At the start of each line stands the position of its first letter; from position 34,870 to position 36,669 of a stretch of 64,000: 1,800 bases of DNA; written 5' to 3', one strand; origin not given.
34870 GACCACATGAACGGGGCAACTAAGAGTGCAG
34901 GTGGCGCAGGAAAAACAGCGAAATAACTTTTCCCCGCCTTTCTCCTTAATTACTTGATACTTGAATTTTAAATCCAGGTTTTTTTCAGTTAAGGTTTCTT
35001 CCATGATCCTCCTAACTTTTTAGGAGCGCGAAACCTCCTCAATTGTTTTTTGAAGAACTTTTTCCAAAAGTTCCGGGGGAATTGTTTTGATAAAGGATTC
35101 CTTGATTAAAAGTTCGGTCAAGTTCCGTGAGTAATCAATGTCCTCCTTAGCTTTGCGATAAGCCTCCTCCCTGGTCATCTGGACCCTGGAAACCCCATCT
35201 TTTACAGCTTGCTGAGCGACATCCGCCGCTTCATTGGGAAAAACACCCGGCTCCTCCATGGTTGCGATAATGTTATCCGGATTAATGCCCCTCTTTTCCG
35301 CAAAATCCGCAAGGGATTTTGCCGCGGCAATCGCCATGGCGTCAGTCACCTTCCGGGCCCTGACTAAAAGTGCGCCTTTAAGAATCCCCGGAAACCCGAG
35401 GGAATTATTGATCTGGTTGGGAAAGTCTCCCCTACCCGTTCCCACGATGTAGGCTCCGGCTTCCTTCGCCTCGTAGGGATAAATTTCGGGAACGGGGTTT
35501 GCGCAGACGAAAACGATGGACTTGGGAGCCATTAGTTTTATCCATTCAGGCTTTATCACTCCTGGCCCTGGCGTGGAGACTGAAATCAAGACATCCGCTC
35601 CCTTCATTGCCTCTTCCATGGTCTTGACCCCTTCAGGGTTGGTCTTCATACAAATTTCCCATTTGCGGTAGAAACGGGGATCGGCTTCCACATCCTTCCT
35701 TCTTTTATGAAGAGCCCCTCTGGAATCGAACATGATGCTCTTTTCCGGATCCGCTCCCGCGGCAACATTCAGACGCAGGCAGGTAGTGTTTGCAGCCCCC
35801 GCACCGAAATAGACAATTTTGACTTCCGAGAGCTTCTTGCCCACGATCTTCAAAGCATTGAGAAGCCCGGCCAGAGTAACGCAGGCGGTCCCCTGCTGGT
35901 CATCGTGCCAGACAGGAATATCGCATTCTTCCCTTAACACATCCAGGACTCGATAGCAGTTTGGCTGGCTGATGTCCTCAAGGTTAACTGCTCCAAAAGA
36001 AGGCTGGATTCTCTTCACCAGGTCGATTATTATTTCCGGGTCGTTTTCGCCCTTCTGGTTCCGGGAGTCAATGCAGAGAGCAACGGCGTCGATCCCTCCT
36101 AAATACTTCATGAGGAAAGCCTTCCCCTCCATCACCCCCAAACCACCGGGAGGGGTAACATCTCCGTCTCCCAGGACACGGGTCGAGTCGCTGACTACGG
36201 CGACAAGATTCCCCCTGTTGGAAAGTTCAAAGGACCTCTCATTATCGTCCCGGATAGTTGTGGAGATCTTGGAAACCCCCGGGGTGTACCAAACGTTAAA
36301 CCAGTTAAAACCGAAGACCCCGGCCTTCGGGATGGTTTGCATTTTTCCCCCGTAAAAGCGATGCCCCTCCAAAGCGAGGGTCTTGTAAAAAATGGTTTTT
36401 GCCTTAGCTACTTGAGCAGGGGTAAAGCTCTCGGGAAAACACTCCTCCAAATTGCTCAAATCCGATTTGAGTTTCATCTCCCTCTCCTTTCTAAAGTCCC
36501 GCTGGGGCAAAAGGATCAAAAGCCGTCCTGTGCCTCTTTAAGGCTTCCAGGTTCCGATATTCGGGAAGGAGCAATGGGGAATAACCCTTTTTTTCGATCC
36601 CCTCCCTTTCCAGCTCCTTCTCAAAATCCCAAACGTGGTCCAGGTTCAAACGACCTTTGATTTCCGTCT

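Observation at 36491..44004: Candidate soluble, Hdr-coupled (electron-bifurcating/confurcating) fumarate reductase / succinate dehydrogenase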

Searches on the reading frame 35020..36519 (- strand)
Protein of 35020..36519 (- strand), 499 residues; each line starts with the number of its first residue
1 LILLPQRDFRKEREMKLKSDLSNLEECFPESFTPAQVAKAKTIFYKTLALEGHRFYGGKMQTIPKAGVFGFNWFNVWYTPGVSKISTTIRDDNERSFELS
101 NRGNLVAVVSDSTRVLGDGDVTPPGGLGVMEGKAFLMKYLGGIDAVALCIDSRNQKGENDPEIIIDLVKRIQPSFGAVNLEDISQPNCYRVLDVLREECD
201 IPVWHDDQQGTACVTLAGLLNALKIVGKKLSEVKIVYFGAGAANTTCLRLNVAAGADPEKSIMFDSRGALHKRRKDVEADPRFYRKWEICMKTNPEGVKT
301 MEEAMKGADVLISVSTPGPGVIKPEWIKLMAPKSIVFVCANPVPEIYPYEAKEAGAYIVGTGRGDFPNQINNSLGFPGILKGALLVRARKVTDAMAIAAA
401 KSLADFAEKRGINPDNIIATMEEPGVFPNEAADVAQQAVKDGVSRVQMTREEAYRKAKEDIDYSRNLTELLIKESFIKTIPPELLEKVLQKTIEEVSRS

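Call 4: search_protein_families(library=pfam, proteins=[window:35020-36519:-], max_evalue=0.001)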
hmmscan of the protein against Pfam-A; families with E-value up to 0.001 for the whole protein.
window:35020-36519:- (499 aa): 2 families
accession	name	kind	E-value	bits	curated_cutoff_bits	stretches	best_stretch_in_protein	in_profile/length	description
PF03949.21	Malic_M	-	3.5e-24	85.9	23.5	1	209-420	2-238/258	Malic enzyme, NAD binding domain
PF00390.24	malic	-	2e-16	60.8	23.1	1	75-195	21-181/182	Malic enzyme, N-terminal domain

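Call 5: search_protein_families(library=ncbifam, proteins=[window:35020-36519:-], max_evalue=0.001)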
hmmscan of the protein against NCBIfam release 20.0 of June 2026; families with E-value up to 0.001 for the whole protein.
window:35020-36519:- (499 aa): 3 families
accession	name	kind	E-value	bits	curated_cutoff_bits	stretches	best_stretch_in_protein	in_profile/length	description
NF009501.0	PRK12861.1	subfamily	8.8e-77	258.8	1178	1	49-410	11-359/764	NADP-dependent malic enzyme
NF010052.0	PRK13529.1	subfamily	5.7e-33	114.4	326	1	156-449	220-542/564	oxaloacetate-decarboxylating malate dehydrogenase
NF041582.1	malolactic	exception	1.2e-18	67.1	850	1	157-451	204-523/536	malolactic enzyme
